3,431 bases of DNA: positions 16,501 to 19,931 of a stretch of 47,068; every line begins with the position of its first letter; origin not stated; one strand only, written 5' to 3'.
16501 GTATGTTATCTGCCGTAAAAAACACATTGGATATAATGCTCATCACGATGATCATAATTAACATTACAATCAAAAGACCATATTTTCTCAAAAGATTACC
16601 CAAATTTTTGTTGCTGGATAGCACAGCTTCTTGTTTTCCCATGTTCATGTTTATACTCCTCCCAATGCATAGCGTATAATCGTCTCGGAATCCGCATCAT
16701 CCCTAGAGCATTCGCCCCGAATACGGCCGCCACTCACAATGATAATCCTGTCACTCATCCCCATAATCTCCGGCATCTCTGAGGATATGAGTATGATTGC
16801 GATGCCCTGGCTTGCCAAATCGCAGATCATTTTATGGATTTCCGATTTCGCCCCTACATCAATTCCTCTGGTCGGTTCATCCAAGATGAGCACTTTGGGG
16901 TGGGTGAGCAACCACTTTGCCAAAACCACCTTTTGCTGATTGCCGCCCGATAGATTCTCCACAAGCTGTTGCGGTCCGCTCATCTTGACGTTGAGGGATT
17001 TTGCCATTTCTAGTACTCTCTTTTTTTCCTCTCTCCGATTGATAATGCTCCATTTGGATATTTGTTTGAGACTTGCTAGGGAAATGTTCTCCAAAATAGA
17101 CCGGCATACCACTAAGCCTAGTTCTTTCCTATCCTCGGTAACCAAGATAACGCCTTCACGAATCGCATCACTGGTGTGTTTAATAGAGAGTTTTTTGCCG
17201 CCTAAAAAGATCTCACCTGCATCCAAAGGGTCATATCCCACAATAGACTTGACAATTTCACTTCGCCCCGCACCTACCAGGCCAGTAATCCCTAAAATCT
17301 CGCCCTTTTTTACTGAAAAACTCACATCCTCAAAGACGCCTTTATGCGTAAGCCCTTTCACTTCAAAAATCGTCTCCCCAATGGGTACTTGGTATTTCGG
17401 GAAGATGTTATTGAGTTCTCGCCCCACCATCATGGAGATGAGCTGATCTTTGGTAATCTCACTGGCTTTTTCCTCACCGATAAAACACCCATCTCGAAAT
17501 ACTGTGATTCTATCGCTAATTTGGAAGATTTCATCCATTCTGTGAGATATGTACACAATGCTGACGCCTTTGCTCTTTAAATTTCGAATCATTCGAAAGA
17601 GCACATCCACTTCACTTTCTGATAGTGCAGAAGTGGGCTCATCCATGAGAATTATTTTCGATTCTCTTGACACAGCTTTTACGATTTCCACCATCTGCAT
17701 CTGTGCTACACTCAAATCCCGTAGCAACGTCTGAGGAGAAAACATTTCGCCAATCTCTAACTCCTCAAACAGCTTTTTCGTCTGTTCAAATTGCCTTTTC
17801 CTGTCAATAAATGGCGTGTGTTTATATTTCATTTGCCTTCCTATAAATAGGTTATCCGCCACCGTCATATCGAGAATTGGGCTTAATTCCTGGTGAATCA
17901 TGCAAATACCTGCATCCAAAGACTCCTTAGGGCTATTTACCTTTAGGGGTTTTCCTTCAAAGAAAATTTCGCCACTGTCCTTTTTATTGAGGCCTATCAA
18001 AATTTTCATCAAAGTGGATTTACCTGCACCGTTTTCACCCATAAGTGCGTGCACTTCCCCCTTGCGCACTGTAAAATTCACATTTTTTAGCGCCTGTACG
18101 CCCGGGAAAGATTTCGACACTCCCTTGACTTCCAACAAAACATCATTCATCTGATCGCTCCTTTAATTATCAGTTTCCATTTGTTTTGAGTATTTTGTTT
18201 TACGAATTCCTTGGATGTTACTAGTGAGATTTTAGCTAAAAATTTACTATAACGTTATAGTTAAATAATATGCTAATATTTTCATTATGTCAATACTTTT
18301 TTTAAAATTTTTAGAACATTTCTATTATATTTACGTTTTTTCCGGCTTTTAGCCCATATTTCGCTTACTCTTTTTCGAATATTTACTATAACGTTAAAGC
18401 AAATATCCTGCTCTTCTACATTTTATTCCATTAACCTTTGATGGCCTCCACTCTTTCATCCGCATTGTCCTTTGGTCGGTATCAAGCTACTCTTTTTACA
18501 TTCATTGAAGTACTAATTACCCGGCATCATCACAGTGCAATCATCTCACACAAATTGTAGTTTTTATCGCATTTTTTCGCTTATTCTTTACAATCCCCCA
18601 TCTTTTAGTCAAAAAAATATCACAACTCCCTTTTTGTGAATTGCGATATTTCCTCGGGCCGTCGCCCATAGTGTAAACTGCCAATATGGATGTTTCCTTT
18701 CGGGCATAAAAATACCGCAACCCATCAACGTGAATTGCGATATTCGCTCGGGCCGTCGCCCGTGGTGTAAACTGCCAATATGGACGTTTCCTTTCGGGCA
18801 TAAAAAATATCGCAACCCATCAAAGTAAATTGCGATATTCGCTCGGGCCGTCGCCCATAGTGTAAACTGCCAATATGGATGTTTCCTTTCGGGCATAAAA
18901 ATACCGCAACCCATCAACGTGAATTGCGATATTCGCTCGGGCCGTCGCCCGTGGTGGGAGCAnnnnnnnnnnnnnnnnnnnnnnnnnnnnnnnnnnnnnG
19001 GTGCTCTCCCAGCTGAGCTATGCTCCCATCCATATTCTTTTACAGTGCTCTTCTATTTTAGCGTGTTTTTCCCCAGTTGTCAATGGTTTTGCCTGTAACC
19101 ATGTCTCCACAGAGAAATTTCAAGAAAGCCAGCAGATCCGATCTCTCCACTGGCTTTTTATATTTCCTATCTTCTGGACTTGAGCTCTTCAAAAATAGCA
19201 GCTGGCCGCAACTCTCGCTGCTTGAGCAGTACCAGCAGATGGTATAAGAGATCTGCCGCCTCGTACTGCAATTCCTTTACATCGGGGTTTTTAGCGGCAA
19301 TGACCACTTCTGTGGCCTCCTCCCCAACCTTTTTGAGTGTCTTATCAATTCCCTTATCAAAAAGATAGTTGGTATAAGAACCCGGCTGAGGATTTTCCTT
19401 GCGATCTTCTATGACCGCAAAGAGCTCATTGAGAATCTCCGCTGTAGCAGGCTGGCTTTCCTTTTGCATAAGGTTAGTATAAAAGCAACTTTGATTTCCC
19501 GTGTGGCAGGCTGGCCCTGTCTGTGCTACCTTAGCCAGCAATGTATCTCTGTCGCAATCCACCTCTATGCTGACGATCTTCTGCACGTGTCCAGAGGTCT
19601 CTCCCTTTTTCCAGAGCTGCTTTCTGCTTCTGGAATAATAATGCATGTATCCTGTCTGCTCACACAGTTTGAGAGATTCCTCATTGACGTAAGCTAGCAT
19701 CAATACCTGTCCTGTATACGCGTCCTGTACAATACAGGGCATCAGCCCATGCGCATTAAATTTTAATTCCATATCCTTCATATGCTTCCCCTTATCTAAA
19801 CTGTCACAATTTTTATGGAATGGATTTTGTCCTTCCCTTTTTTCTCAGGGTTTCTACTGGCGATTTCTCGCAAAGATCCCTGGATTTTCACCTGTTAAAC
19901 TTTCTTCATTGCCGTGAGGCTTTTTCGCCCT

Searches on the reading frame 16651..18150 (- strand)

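Call 19: search_protein_families(library=pfam, proteins=[window:16651-18150:-])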
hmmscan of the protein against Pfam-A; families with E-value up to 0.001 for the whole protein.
window:16651-18150:- (499 aa): 5 families
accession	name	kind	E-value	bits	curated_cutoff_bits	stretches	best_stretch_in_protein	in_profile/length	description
PF00005.33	ABC_tran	-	2e-54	184.4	25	2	21-174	1-137/137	ABC transporter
PF13304.12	AAA_21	-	7.7e-08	33.2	27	0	34-61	2-39/304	AAA domain, putative AbiEii toxin, Type IV TA system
PF13555.12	AAA_29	-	4.4e-05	23.6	27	0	25-48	16-39/61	P-loop containing region of AAA domain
PF03193.22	RsgA_GTPase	-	0.00012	22.4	30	0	24-61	100-136/174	RsgA GTPase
PF02463.25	SMC_N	-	0.00045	20.1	40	0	31-216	24-210/220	RecF/RecN/SMC N terminal domain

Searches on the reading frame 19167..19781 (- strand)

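Call 19: search_protein_families(library=pfam, proteins=[window:19167-19781:-])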
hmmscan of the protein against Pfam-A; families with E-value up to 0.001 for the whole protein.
window:19167-19781:- (204 aa): 3 families
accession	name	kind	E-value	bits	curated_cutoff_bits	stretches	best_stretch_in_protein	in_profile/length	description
PF01502.23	PRA-CH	-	1.9e-35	121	27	1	28-101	1-74/74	Phosphoribosyl-AMP cyclohydrolase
PF01503.22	PRA-PH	-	1.8e-21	76.7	21.3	1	118-203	2-85/86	Phosphoribosyl-ATP pyrophosphohydrolase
PF03819.22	MazG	-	0.00019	22.1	22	1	146-188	4-46/74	MazG nucleotide pyrophosphohydrolase domain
